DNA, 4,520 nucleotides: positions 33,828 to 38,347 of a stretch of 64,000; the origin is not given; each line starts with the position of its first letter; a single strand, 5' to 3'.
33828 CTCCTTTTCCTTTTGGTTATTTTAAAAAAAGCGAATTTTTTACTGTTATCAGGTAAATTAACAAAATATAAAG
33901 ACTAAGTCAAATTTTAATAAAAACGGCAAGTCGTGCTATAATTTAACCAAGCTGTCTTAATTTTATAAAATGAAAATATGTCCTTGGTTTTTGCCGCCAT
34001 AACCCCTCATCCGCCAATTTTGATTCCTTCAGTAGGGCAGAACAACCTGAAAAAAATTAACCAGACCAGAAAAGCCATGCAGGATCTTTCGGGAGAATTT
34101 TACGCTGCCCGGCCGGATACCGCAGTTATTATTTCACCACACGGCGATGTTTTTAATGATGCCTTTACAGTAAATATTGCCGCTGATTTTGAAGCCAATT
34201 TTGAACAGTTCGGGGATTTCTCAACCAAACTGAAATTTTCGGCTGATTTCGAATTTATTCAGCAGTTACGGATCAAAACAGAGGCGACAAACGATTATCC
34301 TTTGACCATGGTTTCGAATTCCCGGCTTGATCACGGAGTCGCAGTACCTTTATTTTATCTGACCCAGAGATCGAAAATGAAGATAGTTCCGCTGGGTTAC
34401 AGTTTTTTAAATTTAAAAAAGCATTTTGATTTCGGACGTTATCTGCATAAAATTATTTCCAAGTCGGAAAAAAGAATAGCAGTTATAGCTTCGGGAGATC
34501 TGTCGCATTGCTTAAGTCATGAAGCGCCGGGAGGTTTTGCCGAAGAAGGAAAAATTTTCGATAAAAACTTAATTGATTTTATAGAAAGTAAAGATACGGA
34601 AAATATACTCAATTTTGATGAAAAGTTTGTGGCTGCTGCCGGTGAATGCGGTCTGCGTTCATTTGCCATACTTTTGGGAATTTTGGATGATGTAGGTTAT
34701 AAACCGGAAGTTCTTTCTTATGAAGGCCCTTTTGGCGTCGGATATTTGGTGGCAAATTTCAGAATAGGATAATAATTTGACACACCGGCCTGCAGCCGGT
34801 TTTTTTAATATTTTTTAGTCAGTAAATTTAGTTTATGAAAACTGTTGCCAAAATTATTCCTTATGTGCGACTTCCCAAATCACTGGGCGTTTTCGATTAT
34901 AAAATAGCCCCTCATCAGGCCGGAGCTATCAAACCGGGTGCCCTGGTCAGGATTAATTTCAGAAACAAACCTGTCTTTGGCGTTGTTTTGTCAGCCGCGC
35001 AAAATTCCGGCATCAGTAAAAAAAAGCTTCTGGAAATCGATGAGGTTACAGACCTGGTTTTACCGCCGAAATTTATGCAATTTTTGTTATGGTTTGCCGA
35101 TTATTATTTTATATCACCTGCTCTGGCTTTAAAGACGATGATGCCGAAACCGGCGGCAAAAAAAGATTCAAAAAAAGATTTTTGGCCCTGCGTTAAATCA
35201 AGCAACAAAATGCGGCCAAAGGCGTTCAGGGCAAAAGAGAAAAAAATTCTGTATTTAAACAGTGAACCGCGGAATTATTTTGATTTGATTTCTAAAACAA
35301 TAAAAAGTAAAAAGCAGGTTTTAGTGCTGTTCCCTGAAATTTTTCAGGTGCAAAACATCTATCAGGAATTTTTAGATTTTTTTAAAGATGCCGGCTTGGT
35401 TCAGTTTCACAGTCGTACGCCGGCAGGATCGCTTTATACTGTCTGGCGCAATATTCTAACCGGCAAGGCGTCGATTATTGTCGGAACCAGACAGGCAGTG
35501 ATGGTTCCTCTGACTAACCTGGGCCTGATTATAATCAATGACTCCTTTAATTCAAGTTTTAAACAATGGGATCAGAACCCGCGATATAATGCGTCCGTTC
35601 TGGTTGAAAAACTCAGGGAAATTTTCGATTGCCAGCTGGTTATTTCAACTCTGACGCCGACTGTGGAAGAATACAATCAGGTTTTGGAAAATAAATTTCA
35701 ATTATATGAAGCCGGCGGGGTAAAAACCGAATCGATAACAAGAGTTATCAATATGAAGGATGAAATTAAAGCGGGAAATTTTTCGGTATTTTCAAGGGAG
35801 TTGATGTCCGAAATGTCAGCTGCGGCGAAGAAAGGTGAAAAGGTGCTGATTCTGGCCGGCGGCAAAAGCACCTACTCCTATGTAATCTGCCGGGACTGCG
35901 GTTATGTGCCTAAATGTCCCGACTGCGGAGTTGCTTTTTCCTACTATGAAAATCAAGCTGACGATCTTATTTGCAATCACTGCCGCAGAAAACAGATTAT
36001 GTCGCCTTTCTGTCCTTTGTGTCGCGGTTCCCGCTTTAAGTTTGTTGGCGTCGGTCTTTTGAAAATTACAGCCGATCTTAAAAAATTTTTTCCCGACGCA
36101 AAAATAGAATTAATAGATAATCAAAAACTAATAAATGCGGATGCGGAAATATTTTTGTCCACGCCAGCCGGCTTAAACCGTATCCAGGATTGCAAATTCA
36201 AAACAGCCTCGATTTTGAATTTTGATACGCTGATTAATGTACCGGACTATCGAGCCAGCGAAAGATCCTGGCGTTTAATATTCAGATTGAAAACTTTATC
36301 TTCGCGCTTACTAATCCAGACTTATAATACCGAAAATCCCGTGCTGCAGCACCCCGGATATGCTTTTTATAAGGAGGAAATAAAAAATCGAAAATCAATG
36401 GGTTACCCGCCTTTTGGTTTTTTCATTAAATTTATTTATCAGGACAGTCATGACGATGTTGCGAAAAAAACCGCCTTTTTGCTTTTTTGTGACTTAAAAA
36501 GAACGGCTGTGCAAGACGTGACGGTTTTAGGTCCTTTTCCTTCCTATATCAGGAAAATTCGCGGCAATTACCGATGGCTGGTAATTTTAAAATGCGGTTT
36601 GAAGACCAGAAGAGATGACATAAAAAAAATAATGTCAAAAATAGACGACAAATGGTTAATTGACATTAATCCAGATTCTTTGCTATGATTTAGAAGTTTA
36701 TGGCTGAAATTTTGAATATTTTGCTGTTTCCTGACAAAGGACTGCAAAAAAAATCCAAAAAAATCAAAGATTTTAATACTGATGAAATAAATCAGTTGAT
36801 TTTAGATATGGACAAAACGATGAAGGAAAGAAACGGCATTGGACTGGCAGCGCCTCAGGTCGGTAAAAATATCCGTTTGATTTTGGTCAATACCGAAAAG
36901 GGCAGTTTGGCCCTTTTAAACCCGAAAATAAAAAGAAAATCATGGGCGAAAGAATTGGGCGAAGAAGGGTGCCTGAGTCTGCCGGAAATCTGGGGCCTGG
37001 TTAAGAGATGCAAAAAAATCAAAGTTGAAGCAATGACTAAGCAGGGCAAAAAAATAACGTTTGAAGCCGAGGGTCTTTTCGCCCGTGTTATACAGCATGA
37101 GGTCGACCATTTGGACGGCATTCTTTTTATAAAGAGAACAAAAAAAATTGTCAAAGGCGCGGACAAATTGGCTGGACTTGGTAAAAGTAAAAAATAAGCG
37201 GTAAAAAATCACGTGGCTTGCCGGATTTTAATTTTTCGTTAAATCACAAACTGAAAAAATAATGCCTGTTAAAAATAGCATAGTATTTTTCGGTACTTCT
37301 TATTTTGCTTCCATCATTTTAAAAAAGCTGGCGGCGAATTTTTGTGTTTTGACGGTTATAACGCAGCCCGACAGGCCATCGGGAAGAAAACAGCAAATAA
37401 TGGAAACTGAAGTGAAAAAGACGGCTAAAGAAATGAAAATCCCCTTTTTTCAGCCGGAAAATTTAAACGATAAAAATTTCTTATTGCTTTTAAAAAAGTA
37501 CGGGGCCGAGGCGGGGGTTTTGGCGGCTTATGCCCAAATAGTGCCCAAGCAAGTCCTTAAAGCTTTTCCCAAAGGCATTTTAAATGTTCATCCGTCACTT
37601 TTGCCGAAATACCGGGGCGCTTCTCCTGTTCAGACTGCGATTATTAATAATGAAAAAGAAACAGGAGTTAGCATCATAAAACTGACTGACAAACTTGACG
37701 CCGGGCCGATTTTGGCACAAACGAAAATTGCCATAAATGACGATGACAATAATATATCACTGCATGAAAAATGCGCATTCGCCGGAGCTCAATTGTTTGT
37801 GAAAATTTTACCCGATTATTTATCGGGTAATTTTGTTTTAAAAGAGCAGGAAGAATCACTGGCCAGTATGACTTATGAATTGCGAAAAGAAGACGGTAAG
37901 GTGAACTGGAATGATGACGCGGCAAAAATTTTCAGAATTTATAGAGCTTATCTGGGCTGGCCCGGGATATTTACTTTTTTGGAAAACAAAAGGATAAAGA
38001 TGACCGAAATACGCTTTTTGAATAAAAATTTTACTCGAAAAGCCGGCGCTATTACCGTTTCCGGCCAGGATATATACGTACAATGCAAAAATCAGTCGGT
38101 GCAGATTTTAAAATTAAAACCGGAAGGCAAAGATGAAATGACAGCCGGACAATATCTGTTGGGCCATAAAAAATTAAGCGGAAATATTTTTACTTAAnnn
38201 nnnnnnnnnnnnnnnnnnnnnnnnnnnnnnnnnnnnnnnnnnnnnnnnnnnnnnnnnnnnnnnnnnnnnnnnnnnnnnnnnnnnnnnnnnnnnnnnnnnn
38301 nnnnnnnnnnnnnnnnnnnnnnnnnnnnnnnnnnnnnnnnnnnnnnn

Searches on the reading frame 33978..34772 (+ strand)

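Call 19: search_protein_families(library=pfam, proteins=[window:33978-34772:+])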
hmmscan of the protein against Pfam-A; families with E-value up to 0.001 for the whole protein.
window:33978-34772:+ (264 aa): 2 families
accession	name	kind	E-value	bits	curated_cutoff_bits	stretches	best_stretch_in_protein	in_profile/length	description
PF02900.23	LigB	-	5.8e-36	124.4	26.3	1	6-258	2-268/269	Catalytic LigB subunit of aromatic ring-opening dioxygenase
PF01875.22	Memo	-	9.8e-11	41.8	27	1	88-249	95-250/269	Memo-like protein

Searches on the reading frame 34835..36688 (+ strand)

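Call 19: search_protein_families(library=pfam, proteins=[window:34835-36688:+])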
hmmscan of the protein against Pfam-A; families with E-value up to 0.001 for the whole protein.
window:34835-36688:+ (617 aa): 2 families
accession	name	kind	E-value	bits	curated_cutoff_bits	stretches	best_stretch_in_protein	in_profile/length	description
PF17764.6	PriA_3primeBD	-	9e-16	58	22.7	1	17-104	9-96/96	3'DNA-binding domain (3'BD)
PF18074.6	PriA_C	-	5.3e-11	43.6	26.9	1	526-613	1-95/95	Primosomal protein N C-terminal domain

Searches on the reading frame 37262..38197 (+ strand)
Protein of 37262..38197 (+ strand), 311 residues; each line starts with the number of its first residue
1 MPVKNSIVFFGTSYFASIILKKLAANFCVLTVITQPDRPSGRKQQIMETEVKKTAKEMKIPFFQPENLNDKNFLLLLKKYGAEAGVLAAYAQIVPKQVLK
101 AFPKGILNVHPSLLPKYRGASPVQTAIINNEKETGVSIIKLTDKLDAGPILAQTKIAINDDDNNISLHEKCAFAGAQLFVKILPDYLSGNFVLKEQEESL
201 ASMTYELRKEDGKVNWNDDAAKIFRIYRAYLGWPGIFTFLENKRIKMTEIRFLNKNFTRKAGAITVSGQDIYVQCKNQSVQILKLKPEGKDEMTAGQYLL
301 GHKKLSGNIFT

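Call 19: search_protein_families(library=pfam, proteins=[window:37262-38197:+])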
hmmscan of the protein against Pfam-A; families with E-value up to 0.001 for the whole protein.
window:37262-38197:+ (311 aa): 2 families
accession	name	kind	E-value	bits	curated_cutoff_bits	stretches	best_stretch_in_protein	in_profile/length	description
PF00551.24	Formyl_trans_N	-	1.5e-40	139.3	26.1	1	7-182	4-180/181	Formyl transferase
PF02911.23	Formyl_trans_C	-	1.1e-21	77.2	21.1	1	207-302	2-99/100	Formyl transferase, C-terminal domain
